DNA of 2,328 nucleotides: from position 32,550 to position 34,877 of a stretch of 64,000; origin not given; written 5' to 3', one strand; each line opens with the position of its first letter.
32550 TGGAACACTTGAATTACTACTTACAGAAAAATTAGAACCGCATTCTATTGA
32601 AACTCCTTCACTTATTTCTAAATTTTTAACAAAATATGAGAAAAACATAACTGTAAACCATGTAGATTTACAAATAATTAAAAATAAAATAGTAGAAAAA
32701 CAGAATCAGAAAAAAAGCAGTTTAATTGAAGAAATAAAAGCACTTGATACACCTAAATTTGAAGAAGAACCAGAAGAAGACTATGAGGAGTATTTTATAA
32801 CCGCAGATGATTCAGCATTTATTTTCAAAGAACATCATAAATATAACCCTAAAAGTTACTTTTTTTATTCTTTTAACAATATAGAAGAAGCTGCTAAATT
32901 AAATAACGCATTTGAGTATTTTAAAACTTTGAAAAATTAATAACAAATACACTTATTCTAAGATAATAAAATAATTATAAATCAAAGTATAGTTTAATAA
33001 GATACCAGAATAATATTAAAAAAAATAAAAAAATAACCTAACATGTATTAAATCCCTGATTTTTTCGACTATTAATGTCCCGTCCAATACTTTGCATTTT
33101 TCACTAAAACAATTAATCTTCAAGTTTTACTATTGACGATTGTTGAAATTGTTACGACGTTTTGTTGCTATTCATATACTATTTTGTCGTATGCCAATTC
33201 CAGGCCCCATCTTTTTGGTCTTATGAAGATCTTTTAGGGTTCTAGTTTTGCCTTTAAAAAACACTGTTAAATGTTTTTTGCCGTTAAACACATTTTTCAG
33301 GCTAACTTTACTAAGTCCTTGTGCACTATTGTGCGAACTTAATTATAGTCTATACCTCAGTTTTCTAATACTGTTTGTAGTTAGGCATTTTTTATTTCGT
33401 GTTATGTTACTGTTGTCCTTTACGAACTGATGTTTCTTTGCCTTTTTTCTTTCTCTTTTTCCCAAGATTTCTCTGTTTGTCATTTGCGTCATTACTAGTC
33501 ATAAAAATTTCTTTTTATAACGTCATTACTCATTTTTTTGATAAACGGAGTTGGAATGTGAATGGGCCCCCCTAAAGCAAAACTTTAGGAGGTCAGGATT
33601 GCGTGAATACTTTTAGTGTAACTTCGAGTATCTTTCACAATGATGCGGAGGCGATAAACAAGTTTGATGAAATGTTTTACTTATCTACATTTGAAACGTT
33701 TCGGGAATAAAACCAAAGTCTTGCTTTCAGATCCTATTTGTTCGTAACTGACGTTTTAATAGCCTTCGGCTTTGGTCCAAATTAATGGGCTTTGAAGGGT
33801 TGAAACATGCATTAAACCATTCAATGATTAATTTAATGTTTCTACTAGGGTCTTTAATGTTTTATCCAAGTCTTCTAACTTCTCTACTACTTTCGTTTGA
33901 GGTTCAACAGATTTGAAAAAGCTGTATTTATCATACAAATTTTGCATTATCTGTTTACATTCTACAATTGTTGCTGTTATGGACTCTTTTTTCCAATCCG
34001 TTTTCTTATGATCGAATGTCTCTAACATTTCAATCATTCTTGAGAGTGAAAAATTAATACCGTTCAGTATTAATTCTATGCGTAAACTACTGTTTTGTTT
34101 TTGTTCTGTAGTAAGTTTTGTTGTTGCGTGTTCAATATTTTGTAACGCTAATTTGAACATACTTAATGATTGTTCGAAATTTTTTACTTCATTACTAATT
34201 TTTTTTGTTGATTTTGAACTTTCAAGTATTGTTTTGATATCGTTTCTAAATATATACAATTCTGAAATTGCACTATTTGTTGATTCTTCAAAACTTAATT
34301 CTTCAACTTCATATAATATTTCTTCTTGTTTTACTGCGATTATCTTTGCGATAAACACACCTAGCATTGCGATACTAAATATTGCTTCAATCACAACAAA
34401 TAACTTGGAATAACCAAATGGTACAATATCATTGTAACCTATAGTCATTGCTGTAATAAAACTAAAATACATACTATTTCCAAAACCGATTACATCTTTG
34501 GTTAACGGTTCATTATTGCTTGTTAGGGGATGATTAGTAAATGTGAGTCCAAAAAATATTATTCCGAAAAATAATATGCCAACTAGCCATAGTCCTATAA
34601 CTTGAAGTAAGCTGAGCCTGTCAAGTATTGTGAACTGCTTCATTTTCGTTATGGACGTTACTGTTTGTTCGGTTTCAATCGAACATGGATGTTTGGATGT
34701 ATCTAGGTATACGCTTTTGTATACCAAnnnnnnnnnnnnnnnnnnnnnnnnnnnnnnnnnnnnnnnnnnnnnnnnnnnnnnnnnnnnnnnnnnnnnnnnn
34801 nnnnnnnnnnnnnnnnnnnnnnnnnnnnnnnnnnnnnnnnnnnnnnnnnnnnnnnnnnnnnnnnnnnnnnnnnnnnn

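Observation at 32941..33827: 887-bp ORF-free segment with locally elevated GC (about 38-45%) between convergent genes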

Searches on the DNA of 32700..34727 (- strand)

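Call 5: search_rna_families(source=window, start=32700, end=34100, threshold=evalue, max_evalue=10, show_alignments=3)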
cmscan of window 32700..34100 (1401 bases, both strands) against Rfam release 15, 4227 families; matches with E-value up to 10: 3.
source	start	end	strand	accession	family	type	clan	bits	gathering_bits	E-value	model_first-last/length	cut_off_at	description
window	32855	32877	-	RF03528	mir-1264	Gene; miRNA;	-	17.4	79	3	20-42/67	no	mir-1264 microRNA precursor family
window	33133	33196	-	RF01175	snoU83D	Gene; snRNA; snoRNA; CD-box;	-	15.8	55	9.8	1-81/81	no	Small nucleolar RNA U83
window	32700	32827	+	RF02687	RAGATH-8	Gene; sRNA;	-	12.6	86.7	1.4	142-276/276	5'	RAGATH-8 RNA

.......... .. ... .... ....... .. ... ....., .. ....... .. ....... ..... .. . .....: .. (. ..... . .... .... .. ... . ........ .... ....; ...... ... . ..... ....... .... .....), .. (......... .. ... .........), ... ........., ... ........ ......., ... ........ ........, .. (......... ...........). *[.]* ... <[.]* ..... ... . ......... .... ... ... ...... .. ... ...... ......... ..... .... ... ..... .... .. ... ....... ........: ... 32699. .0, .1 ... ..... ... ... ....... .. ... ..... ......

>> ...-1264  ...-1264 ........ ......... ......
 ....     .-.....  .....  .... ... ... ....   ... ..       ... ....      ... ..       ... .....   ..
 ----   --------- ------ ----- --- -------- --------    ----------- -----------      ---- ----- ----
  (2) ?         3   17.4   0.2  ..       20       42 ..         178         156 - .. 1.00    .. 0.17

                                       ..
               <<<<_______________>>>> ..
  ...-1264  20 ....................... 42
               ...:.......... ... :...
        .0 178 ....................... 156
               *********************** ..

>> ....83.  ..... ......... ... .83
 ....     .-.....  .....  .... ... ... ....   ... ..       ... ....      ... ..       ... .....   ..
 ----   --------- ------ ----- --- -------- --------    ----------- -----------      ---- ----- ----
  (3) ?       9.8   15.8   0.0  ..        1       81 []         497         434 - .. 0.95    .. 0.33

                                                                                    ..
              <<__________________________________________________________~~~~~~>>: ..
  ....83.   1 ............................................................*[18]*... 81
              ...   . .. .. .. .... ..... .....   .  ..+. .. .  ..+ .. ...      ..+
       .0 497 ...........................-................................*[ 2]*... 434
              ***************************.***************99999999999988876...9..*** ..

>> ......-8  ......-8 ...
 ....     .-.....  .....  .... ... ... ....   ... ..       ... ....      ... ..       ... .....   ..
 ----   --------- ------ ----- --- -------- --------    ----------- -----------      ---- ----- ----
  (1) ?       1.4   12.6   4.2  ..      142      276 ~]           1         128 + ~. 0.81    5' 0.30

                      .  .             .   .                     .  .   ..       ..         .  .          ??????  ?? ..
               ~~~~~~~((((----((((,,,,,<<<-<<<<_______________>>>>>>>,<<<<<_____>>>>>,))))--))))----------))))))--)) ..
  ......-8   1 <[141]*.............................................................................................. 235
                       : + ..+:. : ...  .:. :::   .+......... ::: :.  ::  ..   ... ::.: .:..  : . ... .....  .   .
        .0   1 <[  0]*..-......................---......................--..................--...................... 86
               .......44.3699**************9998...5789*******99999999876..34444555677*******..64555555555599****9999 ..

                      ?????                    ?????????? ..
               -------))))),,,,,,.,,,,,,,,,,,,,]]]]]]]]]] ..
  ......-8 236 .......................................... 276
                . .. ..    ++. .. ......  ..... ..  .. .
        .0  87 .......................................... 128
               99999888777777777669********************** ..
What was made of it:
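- On Any Rfam 15 family (4227 covariance models): An E-value scan (up to 10) of 32700-34100 gave three spurious hits of 12-17 bits: mir-1264, snoU83D and RAGATH-8 (call 5).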

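Call 60: search_rna_families(sources=[L001, L041, L070, L075, L019, L013], threshold=evalue, max_evalue=1)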
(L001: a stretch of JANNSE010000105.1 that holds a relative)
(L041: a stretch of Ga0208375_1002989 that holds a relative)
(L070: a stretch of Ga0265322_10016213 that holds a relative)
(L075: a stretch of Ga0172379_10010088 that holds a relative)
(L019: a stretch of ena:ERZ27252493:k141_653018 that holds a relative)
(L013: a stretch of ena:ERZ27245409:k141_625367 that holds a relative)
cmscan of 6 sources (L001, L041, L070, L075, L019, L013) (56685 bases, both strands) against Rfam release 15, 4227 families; matches with E-value up to 1: 0.
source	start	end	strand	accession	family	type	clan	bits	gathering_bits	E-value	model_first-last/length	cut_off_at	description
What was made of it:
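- On Any Rfam 15 family (4227 covariance models): An E-value scan (up to 1) of six homologous loci gave no hits (call 60).
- On Group I intron: No Intron_gpI hit was found (calls 5, 60).
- Closest known: Group I intron core. Different: The Intron_gpI model does not match (calls 5, 60).
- No RNase P, SRP or other Rfam family scored in the element, in the window (E up to 10) or in six homologous loci (E up to 1) (calls 5, 60). No group I or group II intron model matched (calls 5, 60).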

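Call 80: build_rna_model(alignment_id=A6)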
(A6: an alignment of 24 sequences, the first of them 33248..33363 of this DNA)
Model R1 built from alignment A6 (24 sequences, 125 columns); structure: RNAalifold consensus.
model positions 116; base pairs 22; branch points 1; effective number of sequences 1.77; information 0.59 bits per position. Calibrated on 0.2 Mb of random sequence (short: E-values are rough).
structure used (alignment columns):
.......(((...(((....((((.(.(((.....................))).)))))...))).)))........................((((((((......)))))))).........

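Call 81: search_with_rna_model(model_id=R1, sources=[window, L041, L077, L020, L021, L022, L023, L026, L027, L028, L029, L030, L031, L033, L036, L037, L039, L040, L042, L043, L044, L045, L046, L048, L050, L051, L052, L053, L057, L062, L063, L064, L066, L067, L068, L071, L072, L073, L074, L056, L059, L024, L035, L038], max_evalue=1, show_alignments=2)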
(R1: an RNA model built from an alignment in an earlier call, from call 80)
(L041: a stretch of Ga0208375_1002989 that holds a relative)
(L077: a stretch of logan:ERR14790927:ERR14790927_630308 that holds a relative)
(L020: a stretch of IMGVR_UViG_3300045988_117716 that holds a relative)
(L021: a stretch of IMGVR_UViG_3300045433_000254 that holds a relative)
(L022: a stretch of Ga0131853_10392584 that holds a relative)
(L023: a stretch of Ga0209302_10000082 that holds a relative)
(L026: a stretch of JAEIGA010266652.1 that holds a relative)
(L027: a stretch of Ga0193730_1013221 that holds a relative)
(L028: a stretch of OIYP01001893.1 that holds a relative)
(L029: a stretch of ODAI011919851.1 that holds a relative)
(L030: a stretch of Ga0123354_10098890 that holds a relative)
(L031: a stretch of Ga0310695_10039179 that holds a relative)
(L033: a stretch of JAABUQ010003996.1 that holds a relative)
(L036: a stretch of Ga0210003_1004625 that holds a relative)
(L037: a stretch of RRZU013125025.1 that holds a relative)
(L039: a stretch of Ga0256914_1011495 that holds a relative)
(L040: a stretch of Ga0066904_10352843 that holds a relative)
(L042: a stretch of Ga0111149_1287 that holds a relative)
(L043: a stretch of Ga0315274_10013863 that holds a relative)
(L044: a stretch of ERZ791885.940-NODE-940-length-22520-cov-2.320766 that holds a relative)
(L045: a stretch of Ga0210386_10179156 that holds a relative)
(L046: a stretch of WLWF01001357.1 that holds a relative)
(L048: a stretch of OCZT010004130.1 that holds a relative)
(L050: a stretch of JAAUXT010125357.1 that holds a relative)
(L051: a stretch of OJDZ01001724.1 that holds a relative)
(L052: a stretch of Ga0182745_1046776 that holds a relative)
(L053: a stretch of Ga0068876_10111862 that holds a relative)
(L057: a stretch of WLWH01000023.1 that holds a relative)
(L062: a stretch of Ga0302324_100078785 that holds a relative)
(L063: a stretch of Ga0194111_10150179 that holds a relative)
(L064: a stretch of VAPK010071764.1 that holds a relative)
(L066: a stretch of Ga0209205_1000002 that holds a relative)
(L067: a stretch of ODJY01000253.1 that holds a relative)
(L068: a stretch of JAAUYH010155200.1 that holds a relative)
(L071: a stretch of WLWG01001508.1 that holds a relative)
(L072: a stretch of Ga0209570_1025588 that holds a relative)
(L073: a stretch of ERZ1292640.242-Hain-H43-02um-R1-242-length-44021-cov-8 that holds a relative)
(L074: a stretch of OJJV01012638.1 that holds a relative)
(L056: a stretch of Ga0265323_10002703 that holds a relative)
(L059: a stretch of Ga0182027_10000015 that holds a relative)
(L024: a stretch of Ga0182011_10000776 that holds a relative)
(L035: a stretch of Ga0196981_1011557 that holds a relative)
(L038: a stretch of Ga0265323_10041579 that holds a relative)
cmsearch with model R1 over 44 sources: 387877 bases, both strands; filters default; matches with E-value up to 1: 6.
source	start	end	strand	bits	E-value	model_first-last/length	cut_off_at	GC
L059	12110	12225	-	133.7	1.1e-24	1-116/116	no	0.37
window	33248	33363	-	130.6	5e-24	1-116/116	no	0.32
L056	351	469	+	107.6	2.8e-19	1-116/116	no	0.39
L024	8381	8496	+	104.7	1.1e-18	1-116/116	no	0.42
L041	4850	4962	-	77.4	5.1e-13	1-116/116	no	0.38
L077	4498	4613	+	75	1.6e-12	1-116/116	no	0.46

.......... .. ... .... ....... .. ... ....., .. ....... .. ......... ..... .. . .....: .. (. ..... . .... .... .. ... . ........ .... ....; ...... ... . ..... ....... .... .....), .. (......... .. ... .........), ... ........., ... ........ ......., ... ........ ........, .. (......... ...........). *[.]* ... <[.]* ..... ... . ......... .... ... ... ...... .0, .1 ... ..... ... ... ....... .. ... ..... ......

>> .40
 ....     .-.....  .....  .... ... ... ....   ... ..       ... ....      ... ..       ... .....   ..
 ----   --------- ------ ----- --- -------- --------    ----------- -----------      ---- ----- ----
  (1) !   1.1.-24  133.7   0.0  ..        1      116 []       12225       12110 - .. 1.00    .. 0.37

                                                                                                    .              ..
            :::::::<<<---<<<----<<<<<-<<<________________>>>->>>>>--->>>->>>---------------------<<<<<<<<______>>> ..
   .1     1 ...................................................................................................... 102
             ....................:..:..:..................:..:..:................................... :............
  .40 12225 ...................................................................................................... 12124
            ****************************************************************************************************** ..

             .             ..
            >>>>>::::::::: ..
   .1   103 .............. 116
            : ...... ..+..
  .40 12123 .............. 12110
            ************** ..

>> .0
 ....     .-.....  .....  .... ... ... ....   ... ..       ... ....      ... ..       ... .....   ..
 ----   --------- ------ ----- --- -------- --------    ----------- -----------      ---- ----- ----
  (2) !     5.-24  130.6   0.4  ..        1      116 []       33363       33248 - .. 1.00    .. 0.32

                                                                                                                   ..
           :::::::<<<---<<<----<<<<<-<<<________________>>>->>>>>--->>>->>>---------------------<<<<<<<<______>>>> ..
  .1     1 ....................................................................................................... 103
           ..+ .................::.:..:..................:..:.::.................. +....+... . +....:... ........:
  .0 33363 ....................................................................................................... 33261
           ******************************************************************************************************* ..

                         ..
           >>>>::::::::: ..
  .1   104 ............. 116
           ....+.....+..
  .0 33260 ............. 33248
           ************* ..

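Call 83: search_dna_similar(query=window:33010-33840:-, collection=phages, mode=distant, max_rows=5)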
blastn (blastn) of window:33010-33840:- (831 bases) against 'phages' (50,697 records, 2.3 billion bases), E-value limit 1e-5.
No match.

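Call 84: search_dna_similar(query=window:33010-33840:-, collection=plasmids, mode=distant, max_rows=5)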
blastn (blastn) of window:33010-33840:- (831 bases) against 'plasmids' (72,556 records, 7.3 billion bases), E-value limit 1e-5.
No match.
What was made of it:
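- blastn found no match in the phage or plasmid collections (calls 83, 84).
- Tried and rejected: No match (calls 83, 84).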

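Call 89: search_with_rna_model(model_id=R1, sources=[L078, L079, L080, L081, L082, L083, L084, L085, L086, L087, L088, L089, L090, L091, L092, L093, L094, L095, L096], max_evalue=1)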
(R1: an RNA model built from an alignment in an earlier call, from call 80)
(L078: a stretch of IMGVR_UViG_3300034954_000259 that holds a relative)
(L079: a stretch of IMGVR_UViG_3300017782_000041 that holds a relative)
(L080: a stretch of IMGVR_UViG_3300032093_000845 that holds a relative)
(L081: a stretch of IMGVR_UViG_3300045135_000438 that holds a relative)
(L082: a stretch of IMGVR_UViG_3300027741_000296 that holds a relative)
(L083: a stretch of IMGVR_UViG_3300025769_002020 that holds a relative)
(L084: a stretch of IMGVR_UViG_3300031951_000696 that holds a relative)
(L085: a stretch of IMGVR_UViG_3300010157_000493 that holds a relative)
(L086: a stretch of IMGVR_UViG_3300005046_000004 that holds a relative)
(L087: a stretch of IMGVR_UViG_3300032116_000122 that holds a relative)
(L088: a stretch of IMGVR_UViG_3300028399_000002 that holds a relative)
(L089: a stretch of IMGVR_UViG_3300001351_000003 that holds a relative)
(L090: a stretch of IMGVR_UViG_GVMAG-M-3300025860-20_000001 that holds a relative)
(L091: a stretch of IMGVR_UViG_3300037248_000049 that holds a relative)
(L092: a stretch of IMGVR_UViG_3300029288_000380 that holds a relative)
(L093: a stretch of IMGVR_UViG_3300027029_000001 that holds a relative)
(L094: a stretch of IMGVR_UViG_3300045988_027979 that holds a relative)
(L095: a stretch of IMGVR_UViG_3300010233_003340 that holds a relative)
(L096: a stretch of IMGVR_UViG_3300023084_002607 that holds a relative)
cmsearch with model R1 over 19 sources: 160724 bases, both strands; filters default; matches with E-value up to 1: 1.
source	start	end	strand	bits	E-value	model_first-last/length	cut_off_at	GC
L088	5427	5509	+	20.6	0.12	1-116/116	no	0.34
